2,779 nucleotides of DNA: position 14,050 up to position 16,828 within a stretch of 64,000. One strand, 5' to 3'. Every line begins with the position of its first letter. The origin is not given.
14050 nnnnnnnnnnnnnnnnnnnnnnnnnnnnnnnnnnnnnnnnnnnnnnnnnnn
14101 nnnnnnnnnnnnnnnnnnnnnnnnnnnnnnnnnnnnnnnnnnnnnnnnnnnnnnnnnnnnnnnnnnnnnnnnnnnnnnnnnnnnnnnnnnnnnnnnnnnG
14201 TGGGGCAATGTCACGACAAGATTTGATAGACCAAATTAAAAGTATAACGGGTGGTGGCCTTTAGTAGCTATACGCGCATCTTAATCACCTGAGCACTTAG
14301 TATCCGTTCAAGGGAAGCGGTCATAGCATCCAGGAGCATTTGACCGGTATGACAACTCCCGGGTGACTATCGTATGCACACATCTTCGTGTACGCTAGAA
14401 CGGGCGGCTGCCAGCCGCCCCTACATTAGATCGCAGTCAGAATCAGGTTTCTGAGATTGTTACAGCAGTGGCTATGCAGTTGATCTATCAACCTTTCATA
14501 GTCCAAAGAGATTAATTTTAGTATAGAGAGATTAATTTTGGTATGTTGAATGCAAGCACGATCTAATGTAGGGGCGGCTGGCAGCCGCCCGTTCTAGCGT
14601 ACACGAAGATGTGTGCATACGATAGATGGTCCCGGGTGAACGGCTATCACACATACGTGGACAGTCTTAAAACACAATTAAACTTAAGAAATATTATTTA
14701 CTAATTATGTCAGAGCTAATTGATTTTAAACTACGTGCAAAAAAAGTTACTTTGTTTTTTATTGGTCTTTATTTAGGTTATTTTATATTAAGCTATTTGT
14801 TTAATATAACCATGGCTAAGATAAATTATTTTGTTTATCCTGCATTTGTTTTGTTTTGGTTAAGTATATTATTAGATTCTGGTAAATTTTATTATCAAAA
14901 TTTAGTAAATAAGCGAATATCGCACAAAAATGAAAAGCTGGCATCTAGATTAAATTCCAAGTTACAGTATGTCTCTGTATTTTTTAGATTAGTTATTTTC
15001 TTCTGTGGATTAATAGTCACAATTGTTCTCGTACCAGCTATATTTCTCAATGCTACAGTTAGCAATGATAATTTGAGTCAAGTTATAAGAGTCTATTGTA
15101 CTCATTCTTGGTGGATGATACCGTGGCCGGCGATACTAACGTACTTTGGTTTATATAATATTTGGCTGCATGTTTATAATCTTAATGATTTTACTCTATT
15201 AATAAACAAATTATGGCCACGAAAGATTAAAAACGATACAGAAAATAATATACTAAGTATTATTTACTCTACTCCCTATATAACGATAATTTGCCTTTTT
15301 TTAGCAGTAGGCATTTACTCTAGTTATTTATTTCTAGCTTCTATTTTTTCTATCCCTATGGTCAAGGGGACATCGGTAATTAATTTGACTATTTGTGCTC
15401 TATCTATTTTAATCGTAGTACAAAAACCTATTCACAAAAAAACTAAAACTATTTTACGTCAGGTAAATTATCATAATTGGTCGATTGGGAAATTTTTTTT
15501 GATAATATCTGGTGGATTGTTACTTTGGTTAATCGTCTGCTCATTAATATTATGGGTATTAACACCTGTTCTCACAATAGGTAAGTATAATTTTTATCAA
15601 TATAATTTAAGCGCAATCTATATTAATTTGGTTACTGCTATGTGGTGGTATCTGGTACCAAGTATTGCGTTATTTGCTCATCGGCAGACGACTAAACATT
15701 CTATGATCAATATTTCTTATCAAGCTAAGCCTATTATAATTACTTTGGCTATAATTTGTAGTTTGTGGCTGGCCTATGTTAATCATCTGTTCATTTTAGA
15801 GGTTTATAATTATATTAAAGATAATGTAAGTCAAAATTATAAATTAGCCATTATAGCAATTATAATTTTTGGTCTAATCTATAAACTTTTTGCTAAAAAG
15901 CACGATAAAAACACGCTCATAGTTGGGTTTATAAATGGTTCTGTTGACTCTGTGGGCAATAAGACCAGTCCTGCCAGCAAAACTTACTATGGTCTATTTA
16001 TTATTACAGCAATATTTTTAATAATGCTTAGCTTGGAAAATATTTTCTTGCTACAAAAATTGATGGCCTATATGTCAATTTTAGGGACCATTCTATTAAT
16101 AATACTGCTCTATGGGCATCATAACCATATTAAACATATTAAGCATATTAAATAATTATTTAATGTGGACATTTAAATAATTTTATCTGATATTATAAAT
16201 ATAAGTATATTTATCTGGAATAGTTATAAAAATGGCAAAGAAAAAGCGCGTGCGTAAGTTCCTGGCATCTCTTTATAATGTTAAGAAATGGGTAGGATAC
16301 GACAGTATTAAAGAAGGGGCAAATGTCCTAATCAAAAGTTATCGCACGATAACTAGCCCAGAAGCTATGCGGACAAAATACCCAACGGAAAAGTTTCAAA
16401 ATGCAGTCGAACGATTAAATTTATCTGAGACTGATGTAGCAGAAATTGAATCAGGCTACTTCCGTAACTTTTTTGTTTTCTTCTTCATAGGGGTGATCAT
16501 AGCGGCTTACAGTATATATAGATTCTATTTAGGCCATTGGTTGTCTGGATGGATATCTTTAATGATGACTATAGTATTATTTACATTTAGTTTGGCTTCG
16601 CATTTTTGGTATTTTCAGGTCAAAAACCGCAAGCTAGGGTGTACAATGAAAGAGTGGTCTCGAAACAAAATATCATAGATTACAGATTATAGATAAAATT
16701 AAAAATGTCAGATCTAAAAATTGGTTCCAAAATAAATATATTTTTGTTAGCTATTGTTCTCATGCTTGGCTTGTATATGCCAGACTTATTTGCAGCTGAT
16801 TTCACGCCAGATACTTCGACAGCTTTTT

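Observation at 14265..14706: GC-rich 76-bp inverted-repeat element, MITE-like or structured RNA, inside the T4SS locus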

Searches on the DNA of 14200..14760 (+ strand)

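Call 8: search_dna_similar(query=window:14265-14706:+, collection=plasmids, mode=distant)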
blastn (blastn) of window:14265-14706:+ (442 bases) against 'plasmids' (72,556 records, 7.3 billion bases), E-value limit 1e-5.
No match.

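Call 26: search_rna_families(source=window, start=14200, end=14760, threshold=evalue, max_evalue=10)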
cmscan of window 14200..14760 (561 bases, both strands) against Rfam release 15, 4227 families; matches with E-value up to 10: 5.
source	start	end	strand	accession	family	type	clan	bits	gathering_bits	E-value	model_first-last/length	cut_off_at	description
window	14535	14608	+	RF00434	BTE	Cis-reg;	-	17.2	45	0.54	1-99/99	no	Luteovirus cap-independent translation element (BTE)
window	14610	14629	+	RF01109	SBRMV1_UPD-PKd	Cis-reg;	-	15.6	33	5.9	1-21/21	no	Pseudoknot of upstream pseudoknot domain (UPD) of the 3'UTR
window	14397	14428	-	RF00434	BTE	Cis-reg;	-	15.4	45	1.8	50-81/99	no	Luteovirus cap-independent translation element (BTE)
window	14435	14505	-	RF01559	DdR1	Gene; snRNA; snoRNA; CD-box;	-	15.4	70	3.8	1-66/66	no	Dictyostelium snoRNA DdR1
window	14612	14677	-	RF03903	mir-679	Gene; miRNA;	-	13.9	80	9.4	1-74/74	no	mir-679 microRNA precursor family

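Call 28: search_dna_similar(query=window:14265-14706:+, collection=phages, mode=distant)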
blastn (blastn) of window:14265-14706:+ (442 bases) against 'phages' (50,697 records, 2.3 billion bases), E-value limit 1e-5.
No match.

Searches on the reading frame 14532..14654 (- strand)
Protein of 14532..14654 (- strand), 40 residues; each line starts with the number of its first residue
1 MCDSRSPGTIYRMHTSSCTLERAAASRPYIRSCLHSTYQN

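Call 59: search_protein_representatives(protein=window:14532-14654:-)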
Query: 40 residues. Proteins with E-value up to 0.001 (for the whole library): 1; up to 1e-10: 0; up to 1e-30: 0. The best 1 are listed.
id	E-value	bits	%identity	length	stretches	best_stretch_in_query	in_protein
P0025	4.8e-06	41.4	42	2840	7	7-31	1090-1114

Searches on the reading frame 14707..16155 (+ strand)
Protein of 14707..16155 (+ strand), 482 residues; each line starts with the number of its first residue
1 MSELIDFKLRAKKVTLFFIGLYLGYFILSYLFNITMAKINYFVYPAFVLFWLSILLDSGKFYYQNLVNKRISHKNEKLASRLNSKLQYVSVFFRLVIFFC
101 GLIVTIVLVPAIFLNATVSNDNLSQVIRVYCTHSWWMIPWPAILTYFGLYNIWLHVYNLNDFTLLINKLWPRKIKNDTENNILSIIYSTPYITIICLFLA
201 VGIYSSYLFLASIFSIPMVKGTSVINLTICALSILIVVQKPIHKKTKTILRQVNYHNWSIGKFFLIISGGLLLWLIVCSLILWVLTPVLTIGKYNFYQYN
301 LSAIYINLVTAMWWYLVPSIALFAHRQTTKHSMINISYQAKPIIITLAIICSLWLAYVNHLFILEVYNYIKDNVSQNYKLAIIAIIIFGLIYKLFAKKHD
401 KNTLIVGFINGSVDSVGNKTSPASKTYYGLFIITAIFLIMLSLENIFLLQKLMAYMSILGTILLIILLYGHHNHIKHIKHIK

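Call 7: search_protein_families(library=pfam, proteins=[window:14707-16155:+])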
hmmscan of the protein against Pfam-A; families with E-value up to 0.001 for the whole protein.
window:14707-16155:+ (482 aa): 0 families

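Call 14: find_encoding_contigs(protein=window:14707-16155:+, flank=5000, max_places=10)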
Protein window:14707-16155:+ (482 aa): 1 contig read that carries it; 1 place shown.
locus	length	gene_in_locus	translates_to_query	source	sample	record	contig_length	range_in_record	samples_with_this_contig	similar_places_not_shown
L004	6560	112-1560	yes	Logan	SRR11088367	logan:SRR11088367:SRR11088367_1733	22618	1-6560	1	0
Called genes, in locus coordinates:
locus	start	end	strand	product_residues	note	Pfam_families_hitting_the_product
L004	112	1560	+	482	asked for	-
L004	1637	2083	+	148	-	-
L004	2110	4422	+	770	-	-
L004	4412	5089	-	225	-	-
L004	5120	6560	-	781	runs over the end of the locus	PF12696:TraG-D_C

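Call 19: find_homologous_proteins(query=window:14707-16155:+)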
Query window:14707-16155:+ (482 aa): 1 proteins with E <= 0.001 among 8000 candidates.
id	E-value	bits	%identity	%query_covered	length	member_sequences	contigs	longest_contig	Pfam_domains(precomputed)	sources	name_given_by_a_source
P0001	0.0e+0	1041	100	100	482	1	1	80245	-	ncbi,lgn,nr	ncbi:MAG: hypothetical protein KBD64_00125 [Gammaproteobacteria bacterium]|nr:hypothetical protein [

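Call 66: search_protein_families(library=ncbifam, proteins=[window:14707-16155:+], max_evalue=0.01)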
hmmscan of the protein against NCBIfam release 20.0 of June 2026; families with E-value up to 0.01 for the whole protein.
window:14707-16155:+ (482 aa): 1 family
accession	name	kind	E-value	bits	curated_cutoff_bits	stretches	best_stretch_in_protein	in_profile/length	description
TIGR03348.1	VI_IcmF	equivalog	0.0078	14.2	388.15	0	272-331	3-62/1168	type VI secretion system membrane subunit TssM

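Call 75: list_cluster_members(proteins=[window:14707-16155:+, window:16232-16678:+, window:16705-19017:+, window:19007-19684:-, window:19715-22060:-, window:22088-23224:-, window:23232-23660:-, window:24206-24772:+, window:12456-14264:+, window:10862-12430:+])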
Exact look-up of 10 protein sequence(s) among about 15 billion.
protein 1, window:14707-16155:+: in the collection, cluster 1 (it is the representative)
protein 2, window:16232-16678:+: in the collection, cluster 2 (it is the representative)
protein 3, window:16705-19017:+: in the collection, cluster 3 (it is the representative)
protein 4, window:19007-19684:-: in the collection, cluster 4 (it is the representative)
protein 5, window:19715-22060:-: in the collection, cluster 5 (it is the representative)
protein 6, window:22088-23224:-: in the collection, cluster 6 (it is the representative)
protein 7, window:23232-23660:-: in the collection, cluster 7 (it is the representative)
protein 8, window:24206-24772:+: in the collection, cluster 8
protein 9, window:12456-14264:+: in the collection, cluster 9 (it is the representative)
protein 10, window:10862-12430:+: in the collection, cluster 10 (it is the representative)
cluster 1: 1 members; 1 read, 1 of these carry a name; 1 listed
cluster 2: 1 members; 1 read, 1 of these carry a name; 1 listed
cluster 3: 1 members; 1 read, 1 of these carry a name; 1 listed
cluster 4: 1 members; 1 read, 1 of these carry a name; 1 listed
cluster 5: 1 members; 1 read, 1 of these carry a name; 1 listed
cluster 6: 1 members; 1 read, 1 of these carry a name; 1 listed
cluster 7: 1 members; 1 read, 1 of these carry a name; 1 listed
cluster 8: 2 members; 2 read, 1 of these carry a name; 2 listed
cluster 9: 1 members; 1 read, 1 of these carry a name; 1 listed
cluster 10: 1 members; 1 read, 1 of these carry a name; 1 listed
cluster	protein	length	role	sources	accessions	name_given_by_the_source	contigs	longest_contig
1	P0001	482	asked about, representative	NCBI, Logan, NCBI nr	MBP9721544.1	MAG: hypothetical protein KBD64_00125 [Gammaproteobacteria bacterium] | hypothetical protein [Gammaproteobacteria bacterium]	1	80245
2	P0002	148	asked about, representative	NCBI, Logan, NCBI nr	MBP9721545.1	MAG: type IVB secretion system protein IcmV [Gammaproteobacteria bacterium] | type IVB secretion system protein IcmV [Gammaproteobacteria bacterium]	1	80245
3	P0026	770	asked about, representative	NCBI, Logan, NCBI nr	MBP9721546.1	MAG: DotA/TraY family protein [Gammaproteobacteria bacterium] | DotA/TraY family protein [Gammaproteobacteria bacterium]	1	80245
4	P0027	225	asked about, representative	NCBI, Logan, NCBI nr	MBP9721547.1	MAG: hypothetical protein KBD64_00140 [Gammaproteobacteria bacterium] | hypothetical protein [Gammaproteobacteria bacterium]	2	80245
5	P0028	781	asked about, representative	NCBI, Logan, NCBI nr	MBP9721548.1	MAG: TraM recognition domain-containing protein [Gammaproteobacteria bacterium] | TraM recognition domain-containing protein [Gammaproteobacteria bacterium]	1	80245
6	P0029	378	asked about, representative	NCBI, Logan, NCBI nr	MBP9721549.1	MAG: type IVB secretion system coupling complex protein DotM/IcmP [Gammaproteobacteria ... | type IVB secretion system coupling complex protein DotM/IcmP [Gammaproteobacteria ...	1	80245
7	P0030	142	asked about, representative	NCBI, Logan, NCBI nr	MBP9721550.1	MAG: lytic transglycosylase domain-containing protein [Gammaproteobacteria bacterium] | lytic transglycosylase domain-containing protein [Gammaproteobacteria bacterium]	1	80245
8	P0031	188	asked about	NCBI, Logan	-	-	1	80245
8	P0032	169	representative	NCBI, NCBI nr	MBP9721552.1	MAG: DotD/TraH family lipoprotein [Gammaproteobacteria bacterium] | DotD/TraH family lipoprotein [Gammaproteobacteria bacterium]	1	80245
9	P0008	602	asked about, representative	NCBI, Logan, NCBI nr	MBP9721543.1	MAG: hypothetical protein KBD64_00120 [Gammaproteobacteria bacterium] | hypothetical protein [Gammaproteobacteria bacterium]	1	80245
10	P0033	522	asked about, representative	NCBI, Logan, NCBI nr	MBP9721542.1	MAG: hypothetical protein KBD64_00115 [Gammaproteobacteria bacterium] | hypothetical protein [Gammaproteobacteria bacterium]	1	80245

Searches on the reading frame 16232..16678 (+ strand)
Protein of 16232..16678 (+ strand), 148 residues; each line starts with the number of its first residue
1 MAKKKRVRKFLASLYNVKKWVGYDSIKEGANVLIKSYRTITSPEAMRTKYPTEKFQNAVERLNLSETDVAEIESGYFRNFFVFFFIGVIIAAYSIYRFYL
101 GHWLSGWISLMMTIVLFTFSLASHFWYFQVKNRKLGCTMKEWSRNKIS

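Call 7: search_protein_families(library=pfam, proteins=[window:16232-16678:+])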
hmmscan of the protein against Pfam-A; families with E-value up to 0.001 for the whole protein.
window:16232-16678:+ (148 aa): 0 families

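Call 20: find_homologous_proteins(query=window:16232-16678:+)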
Query window:16232-16678:+ (148 aa): 6 proteins with E <= 0.001 among 13 candidates.
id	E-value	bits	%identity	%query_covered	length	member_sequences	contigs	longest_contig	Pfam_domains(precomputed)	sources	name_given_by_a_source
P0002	3.7e-93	327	100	100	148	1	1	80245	-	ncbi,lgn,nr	ncbi:MAG: type IVB secretion system protein IcmV [Gammaproteobacteria bacterium]|nr:type IVB secreti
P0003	9.8e-49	183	55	100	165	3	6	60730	-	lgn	-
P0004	4.1e-45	171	51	99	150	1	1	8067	-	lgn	-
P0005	1.4e-43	166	47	99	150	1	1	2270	-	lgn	-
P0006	1.4e-20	92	36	95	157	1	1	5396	-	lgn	-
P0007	2.0e-13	69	31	96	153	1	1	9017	-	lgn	-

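Call 21: find_encoding_contigs(protein=P0003, flank=10000, max_places=6)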
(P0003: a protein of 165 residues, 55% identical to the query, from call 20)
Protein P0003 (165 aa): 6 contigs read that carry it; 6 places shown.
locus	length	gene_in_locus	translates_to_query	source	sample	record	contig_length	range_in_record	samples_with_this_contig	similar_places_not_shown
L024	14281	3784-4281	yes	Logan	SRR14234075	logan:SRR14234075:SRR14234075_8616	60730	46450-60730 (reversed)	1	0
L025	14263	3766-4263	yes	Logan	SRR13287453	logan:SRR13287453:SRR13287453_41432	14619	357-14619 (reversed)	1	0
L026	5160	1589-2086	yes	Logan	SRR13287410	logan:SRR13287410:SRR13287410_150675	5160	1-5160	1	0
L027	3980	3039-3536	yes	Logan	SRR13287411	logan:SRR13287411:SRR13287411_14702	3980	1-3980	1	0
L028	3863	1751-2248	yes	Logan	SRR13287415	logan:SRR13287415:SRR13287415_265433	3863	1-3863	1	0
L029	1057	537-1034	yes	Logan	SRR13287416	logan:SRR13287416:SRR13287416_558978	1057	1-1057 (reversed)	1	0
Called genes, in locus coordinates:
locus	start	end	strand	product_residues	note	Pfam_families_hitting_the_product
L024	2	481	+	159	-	?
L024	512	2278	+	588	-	PF00024:PAN_1 (faint)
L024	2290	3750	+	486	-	-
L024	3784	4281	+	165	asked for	-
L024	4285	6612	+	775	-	-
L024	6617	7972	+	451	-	PF00067:p450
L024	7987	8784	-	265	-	-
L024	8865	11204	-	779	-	PF12696:TraG-D_C (weak)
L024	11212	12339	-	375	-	PF23127:DotM_C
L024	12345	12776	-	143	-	PF01464:SLT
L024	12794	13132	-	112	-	PF12608:T4bSS_IcmS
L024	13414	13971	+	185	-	PF16816:DotD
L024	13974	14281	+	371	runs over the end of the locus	PF16932:T4SS_TraI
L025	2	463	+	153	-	?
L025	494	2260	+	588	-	PF00024:PAN_1 (faint)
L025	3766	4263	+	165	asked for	-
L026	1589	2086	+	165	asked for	-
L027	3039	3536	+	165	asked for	-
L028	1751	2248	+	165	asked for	-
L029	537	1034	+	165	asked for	-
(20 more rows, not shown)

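Call 22: find_encoding_contigs(protein=P0004, flank=10000, max_places=4)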
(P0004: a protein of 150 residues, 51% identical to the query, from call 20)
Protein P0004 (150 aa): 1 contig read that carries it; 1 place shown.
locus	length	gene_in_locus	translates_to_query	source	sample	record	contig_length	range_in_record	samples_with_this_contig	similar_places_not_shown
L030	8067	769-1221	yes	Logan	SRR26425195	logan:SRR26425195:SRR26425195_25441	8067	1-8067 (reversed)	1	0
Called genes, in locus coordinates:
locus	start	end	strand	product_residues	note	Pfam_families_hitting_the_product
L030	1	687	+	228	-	?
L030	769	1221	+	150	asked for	-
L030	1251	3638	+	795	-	-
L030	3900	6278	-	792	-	PF12696:TraG-D_C (weak)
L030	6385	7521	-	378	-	PF23127:DotM_C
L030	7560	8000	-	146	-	PF01464:SLT (weak)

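Call 66: search_protein_families(library=ncbifam, proteins=[window:16232-16678:+], max_evalue=0.01)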
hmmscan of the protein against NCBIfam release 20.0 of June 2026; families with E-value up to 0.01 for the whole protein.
window:16232-16678:+ (148 aa): 1 family
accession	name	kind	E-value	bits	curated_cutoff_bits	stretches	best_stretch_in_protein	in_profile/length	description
NF038219.1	IcmV_IVB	equivalog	6.6e-36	123.6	100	1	3-147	5-146/149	type IVB secretion system protein IcmV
